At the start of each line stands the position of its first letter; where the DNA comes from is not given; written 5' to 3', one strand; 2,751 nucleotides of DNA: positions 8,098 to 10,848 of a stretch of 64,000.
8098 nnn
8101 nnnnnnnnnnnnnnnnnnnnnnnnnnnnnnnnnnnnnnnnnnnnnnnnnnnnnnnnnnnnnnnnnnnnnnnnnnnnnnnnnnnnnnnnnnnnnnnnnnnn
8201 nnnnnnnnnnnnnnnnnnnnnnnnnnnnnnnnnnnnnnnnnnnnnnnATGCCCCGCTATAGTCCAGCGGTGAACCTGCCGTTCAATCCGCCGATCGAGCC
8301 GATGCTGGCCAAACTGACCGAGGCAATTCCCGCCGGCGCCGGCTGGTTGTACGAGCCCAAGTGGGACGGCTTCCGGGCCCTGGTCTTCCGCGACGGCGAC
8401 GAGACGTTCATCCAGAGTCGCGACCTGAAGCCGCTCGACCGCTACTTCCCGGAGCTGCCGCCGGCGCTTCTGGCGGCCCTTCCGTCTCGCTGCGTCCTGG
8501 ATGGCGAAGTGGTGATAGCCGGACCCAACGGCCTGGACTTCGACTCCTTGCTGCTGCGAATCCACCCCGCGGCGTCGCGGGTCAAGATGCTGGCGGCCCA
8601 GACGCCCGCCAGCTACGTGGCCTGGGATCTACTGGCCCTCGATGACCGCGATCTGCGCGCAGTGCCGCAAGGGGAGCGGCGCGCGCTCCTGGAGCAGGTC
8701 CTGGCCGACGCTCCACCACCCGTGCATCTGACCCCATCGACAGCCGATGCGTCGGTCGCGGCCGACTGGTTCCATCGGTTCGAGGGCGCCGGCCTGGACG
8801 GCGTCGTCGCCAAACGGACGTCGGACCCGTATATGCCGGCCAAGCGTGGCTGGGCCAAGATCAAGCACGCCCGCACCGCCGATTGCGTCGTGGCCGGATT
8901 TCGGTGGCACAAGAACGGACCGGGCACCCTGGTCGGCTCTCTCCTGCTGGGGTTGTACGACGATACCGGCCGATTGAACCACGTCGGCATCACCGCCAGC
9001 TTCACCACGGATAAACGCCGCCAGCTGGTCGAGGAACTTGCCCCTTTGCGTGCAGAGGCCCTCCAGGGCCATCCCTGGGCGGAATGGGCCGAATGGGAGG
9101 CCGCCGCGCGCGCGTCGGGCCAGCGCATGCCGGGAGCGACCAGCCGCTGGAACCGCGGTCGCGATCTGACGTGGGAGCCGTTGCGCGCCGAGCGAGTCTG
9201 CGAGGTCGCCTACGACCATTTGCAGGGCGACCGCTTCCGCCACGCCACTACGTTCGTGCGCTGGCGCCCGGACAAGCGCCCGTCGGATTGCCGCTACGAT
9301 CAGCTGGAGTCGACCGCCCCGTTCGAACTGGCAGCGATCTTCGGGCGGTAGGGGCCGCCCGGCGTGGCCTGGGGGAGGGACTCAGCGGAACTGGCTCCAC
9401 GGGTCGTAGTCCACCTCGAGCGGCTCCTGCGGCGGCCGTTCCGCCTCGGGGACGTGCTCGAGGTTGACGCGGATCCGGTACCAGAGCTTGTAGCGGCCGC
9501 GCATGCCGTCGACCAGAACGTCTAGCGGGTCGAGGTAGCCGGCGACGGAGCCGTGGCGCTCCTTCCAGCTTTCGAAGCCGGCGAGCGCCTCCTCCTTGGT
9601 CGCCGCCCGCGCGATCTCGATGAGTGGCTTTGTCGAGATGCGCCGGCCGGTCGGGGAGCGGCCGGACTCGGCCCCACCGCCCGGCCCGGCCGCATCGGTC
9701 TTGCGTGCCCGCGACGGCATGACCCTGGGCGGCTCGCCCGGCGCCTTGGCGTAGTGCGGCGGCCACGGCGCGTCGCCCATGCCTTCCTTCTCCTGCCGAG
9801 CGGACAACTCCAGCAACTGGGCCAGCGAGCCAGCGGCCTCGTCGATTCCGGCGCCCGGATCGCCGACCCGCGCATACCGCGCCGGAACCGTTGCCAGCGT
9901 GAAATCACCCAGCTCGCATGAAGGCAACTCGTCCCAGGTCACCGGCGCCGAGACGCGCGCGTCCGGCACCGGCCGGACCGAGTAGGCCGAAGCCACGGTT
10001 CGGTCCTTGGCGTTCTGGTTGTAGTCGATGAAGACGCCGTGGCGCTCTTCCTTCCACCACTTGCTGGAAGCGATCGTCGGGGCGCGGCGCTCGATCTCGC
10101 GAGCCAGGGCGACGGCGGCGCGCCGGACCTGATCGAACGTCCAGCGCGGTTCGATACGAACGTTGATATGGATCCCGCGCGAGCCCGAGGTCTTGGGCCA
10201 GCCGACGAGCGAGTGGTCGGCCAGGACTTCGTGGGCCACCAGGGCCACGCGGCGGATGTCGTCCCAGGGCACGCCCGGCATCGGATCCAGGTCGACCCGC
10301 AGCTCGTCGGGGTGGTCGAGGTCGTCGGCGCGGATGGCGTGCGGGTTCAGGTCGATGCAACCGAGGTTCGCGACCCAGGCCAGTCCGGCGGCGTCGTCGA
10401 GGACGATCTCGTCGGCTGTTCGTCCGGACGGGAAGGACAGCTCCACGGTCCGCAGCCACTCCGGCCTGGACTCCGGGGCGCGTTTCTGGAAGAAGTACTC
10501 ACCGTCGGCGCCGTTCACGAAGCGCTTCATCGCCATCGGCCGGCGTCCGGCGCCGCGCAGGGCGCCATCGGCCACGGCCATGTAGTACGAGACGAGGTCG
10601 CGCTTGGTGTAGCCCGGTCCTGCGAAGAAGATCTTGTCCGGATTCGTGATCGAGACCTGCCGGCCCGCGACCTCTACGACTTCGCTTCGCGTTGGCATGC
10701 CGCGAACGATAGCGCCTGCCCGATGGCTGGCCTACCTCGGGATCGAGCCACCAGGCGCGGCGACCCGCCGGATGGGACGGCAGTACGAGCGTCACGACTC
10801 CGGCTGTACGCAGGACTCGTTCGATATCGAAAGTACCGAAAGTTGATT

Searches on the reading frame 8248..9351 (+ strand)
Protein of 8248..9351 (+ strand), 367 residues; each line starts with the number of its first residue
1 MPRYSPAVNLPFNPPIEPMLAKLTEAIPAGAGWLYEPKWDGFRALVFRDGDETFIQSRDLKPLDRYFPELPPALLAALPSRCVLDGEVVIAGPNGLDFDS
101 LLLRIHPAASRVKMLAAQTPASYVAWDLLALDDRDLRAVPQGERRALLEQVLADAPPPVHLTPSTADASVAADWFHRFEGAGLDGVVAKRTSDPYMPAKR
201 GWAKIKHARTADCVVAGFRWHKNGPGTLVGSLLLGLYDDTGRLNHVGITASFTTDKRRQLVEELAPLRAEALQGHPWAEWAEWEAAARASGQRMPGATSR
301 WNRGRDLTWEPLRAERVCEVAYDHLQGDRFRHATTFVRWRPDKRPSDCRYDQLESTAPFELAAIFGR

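Call 8: search_protein_families(library=pfam, proteins=[window:8248-9351:+], max_evalue=0.001)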
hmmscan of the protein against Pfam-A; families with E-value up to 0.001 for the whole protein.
window:8248-9351:+ (367 aa): 2 families
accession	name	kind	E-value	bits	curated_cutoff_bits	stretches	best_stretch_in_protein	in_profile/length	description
PF01068.26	DNA_ligase_A_M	-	1e-35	123.8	26.2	1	18-206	1-204/204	ATP dependent DNA ligase domain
PF04679.21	DNA_ligase_A_C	-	4.6e-11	43.4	27.5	1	227-343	3-94/94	ATP dependent DNA ligase C terminal region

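Call 54: search_protein_families(library=ncbifam, proteins=[window:8248-9351:+], max_evalue=1e-8)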
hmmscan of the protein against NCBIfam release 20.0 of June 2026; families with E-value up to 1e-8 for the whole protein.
window:8248-9351:+ (367 aa): 12 families
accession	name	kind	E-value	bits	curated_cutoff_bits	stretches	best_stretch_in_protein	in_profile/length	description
NF006078.0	PRK08224.1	equivalog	3.8e-152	506.2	296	1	9-365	2-346/350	ATP-dependent DNA ligase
TIGR02779.1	NHEJ_ligase_lig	equivalog_domain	9.4e-45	153.1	227.75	1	18-349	1-301/302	non-homologous end-joining DNA ligase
NF007210.0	PRK09632.1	equivalog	6.2e-39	133.9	989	1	15-271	477-723/781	ATP-dependent DNA ligase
TIGR02776.1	NHEJ_ligase_prk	equivalog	8.6e-37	127.2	373.2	1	27-273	1-243/587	DNA ligase D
NF004628.0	PRK05972.1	subfamily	6.3e-34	117.2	895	1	15-355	243-552/870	ATP-dependent DNA ligase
NF002868.0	PRK03180.1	equivalog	4.8e-26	91.5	641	1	9-249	177-424/509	ATP-dependent DNA ligase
TIGR00574.1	dnl1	superfamily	1.7e-24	86.5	217.8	1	14-267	168-444/527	ATP-dependent DNA ligase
NF006701.0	PRK09247.1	equivalog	2.1e-24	86.4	543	1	30-214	224-415/540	ATP-dependent DNA ligase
NF007211.0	PRK09633.1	equivalog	3.3e-21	75.3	774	1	17-223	2-223/610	DNA ligase D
NF041331.1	LigA_Halo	equivalog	7.5e-21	74.2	830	1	8-264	221-485/552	ATP-dependent DNA ligase LigA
TIGR04120.1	DNA_lig_bact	equivalog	1.4e-20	73.8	400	1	29-214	219-406/526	cisplatin damage response ATP-dependent DNA ligase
NF005796.0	PRK07636.1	subfamily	4.6e-20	71.9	337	1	16-224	3-203/275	ATP-dependent DNA ligase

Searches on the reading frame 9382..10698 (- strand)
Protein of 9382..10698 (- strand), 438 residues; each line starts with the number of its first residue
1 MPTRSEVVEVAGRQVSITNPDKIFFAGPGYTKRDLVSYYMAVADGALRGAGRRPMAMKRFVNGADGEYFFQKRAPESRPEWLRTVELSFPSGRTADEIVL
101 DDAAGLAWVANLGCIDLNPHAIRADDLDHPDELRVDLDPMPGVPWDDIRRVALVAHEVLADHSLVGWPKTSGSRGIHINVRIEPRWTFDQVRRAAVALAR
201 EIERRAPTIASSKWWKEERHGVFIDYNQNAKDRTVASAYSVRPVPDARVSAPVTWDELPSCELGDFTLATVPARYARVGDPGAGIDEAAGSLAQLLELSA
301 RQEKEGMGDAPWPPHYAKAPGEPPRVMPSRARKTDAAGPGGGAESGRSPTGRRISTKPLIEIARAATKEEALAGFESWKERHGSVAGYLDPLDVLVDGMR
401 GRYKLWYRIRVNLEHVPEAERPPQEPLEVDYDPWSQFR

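Call 54: search_protein_families(library=ncbifam, proteins=[window:9382-10698:-], max_evalue=1e-8)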
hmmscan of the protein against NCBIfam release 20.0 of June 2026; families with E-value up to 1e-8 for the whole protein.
window:9382-10698:- (438 aa): 5 families
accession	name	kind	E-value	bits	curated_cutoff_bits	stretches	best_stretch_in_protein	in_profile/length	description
TIGR02778.1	ligD_pol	equivalog_domain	2e-60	204.5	214.7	1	15-258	1-243/245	non-homologous end-joining DNA ligase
NF007210.0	PRK09632.1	equivalog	1.5e-59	202.1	989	1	4-301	4-307/781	ATP-dependent DNA ligase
TIGR02776.1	NHEJ_ligase_prk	equivalog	5.6e-59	200.5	373.2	1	11-285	313-585/587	DNA ligase D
NF004628.0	PRK05972.1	subfamily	9.9e-54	182.7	895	1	10-297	577-863/870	ATP-dependent DNA ligase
NF007211.0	PRK09633.1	equivalog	5e-35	121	774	1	13-288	321-593/610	DNA ligase D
